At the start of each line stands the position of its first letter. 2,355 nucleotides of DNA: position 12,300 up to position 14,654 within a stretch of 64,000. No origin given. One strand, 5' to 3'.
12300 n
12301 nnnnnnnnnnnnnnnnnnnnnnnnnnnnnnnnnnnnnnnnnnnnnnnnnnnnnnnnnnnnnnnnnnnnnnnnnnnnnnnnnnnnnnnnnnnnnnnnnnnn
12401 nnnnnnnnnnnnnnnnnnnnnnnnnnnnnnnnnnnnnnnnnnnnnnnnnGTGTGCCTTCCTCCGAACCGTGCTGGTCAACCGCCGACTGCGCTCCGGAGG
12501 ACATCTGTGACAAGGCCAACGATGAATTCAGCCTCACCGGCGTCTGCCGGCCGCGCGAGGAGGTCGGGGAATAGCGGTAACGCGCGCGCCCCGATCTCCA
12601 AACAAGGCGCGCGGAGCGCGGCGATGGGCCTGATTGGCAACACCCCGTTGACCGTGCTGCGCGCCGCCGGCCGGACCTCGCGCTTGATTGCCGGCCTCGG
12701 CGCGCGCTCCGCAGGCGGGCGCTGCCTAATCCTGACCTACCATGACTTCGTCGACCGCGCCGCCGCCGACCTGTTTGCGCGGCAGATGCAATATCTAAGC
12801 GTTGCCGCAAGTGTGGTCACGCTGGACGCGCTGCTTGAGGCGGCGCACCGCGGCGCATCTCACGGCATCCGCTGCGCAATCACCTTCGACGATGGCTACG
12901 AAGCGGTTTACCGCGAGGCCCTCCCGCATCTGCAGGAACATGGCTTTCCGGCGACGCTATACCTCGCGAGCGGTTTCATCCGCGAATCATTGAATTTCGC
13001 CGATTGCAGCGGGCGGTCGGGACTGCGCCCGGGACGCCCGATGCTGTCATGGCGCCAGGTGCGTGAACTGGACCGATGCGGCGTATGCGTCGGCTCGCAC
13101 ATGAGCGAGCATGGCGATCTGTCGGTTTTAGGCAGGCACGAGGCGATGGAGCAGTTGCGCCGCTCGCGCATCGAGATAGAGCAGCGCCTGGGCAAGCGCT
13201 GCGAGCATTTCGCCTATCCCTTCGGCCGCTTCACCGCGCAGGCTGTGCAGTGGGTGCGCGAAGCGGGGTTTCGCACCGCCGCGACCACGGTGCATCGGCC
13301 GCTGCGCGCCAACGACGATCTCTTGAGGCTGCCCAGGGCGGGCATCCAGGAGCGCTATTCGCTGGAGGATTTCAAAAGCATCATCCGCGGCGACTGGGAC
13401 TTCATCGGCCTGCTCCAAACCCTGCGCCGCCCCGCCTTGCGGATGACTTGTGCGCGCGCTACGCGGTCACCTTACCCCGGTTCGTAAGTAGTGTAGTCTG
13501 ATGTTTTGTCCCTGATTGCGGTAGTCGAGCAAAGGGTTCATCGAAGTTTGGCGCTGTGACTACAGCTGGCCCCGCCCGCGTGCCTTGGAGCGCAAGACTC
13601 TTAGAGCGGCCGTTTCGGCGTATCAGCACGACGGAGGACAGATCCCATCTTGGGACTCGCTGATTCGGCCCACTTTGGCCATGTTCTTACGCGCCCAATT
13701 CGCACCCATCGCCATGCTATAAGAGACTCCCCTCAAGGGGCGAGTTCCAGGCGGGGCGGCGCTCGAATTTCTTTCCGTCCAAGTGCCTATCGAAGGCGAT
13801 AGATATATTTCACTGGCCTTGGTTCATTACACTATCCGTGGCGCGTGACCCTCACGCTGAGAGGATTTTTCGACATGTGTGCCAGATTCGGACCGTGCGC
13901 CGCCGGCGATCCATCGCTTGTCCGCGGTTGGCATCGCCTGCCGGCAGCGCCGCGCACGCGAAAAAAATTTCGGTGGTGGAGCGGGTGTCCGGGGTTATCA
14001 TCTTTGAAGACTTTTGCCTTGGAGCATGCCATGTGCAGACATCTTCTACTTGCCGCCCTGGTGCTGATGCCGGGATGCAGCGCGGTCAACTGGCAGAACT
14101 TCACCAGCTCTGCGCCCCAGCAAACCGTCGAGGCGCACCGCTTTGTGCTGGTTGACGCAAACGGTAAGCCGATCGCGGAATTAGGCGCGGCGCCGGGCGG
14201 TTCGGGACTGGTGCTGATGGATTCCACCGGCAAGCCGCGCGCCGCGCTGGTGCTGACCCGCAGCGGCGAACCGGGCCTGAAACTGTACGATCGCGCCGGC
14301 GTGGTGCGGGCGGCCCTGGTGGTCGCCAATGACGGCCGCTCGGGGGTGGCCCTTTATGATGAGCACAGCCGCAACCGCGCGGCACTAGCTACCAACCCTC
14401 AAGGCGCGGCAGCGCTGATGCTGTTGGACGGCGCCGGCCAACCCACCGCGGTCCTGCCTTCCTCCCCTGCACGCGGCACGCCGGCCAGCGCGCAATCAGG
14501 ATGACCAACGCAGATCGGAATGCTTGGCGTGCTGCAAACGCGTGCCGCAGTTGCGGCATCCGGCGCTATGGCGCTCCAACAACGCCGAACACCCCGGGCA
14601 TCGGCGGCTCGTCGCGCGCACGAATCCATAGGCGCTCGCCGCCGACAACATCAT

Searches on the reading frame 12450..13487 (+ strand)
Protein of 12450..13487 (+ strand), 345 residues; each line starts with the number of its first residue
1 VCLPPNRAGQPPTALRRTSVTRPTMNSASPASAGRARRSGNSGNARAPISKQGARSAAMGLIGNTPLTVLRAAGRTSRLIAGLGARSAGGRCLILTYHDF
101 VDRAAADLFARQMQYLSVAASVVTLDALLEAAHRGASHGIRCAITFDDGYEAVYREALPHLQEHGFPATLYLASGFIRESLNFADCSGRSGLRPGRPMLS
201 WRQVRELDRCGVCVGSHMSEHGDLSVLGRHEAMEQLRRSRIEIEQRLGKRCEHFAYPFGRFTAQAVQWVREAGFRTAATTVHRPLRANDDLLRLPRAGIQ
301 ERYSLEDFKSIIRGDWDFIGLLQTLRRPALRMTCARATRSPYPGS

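Call 12: search_protein_families(library=pfam, proteins=[window:12450-13487:+], max_evalue=0.001)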
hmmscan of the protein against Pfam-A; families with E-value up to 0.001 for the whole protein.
window:12450-13487:+ (345 aa): 1 family
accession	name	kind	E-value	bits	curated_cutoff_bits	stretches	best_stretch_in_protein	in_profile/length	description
PF01522.26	Polysacc_deac_1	-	2.5e-21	76.4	23.1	1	141-276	8-123/124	Polysaccharide deacetylase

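Call 52: search_protein_families(library=ncbifam, proteins=[window:12450-13487:+], max_evalue=0.01)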
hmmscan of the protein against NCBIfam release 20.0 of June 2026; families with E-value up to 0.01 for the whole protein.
window:12450-13487:+ (345 aa): 10 families
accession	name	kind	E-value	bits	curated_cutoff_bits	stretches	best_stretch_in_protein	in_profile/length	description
TIGR03938.2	deacetyl_PgaB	equivalog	2.4e-18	65.8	321.9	2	93-218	4-142/621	poly-beta-1,6-N-acetyl-D-glucosamine N-deacetylase PgaB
TIGR03933.1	PIA_icaB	equivalog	9.3e-13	48.2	248.35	1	108-301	39-231/245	intercellular adhesin biosynthesis polysaccharide N-deacetylase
NF011177.0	PRK14582.1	equivalog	4.9e-10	38.3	923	1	96-219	53-186/671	poly-beta-1,6-N-acetyl-D-glucosamine N-deacetylase PgaB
NF011176.0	PRK14581.1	equivalog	6.3e-09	34.5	1091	1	112-220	77-187/673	poly-beta-1,6-N-acetyl-D-glucosamine N-deacetylase PgaB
TIGR02873.1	spore_ylxY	hypoth_equivalog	4.7e-07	29.3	391.5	1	205-281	131-207/268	probable sporulation protein, polysaccharide deacetylase family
TIGR02764.1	spore_ybaN_pdaB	equivalog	1.4e-06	28.3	237.4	1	203-276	50-123/191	polysaccharide deacetylase family sporulation protein PdaB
TIGR02884.1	spore_pdaA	equivalog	6.3e-06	26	298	0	204-276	82-155/224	delta-lactam-biosynthetic de-N-acetylase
NF045821.1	PgAcgDacpgdA1_Bac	equivalog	3.2e-05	22.9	400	0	205-274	134-203/282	peptidoglycan-N-acetylglucosamine deacetylase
TIGR04243.1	nodulat_NodB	equivalog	0.00036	20.1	240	0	211-279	54-123/197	chitooligosaccharide deacetylase NodB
NF050820.1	PolSacchBiosHfsH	equivalog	0.00092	18.9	400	1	143-300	37-181/249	oligosaccharide deacetylase HfsH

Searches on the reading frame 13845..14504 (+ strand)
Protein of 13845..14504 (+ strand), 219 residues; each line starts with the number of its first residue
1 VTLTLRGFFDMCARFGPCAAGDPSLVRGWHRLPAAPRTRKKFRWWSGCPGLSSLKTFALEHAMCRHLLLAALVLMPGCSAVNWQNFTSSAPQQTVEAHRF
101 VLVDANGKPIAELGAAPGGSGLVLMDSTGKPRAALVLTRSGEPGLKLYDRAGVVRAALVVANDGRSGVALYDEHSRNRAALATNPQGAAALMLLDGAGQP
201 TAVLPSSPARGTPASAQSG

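Call 12: search_protein_families(library=pfam, proteins=[window:13845-14504:+], max_evalue=0.001)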
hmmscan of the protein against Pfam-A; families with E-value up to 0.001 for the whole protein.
window:13845-14504:+ (219 aa): 0 families

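Call 52: search_protein_families(library=ncbifam, proteins=[window:13845-14504:+], max_evalue=0.01)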
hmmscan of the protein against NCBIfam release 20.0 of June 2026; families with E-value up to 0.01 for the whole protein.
window:13845-14504:+ (219 aa): 1 family
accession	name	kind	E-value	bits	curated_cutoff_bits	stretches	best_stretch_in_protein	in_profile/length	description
NF007766.0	PRK10449.1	equivalog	0.0044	16.7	168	1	70-113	9-48/140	heat shock protein HslJ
